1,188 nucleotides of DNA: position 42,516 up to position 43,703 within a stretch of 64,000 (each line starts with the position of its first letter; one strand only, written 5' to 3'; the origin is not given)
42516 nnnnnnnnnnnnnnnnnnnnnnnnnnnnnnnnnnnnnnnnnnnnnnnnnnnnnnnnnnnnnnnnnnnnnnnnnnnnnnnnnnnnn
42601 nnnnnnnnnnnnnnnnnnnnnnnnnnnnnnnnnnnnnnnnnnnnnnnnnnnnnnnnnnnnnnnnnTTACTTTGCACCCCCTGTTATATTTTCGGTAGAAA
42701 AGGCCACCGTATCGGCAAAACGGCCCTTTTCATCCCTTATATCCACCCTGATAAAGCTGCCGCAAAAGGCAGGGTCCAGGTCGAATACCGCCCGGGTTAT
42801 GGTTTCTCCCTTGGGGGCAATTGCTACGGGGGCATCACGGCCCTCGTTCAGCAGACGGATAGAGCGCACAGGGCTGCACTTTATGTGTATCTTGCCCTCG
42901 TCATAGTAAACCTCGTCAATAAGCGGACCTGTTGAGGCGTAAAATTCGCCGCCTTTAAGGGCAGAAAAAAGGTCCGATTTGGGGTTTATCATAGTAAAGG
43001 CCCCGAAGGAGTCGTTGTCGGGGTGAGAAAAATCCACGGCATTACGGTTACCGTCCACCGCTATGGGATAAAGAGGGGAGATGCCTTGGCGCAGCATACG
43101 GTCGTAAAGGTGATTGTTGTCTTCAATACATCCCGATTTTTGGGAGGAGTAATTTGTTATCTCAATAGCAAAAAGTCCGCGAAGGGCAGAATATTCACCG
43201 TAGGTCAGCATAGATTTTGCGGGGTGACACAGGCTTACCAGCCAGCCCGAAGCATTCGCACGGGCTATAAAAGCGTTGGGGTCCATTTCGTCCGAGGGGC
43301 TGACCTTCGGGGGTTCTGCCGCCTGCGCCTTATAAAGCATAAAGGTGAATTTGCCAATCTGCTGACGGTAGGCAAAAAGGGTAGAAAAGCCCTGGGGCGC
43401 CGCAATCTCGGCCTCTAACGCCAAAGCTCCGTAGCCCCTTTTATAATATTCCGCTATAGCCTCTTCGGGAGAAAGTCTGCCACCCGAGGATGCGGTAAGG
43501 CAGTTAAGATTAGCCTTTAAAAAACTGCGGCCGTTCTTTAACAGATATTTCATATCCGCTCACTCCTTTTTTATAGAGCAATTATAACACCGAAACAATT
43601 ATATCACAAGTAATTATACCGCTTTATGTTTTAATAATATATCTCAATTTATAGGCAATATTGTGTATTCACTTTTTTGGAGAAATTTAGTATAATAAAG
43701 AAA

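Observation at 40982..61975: Four different phosphoesterase folds inside a glycan-utilisation locus: phosphodiester-containing glycopolymer as substrate?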

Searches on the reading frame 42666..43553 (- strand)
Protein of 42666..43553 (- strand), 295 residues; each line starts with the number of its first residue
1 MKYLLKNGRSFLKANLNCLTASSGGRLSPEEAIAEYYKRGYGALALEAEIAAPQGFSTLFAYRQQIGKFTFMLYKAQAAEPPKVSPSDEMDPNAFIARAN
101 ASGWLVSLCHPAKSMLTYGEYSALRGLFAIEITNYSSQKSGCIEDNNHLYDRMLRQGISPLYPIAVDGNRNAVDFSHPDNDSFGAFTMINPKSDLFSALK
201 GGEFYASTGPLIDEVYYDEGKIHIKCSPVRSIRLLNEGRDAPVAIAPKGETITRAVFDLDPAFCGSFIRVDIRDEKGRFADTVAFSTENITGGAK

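Call 3: search_protein_families(library=pfam, proteins=[window:42666-43553:-], max_evalue=0.01)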
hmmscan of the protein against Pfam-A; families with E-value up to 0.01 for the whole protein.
window:42666-43553:- (295 aa): 0 families

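Call 12: search_protein_families(library=ncbifam, proteins=[window:42666-43553:-], max_evalue=0.01)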
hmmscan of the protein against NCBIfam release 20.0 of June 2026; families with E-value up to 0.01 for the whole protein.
window:42666-43553:- (295 aa): 1 family
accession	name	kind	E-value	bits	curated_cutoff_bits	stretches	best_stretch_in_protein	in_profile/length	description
NF038032.1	CehA_McbA_metalo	domain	5.2e-05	22.8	80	1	76-213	82-222/315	CehA/McbA family metallohydrolase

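Call 51: search_protein_families(library=pfam, proteins=[window:42666-43553:-], max_evalue=5)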
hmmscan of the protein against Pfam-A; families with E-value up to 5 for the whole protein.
window:42666-43553:- (295 aa): 0 families
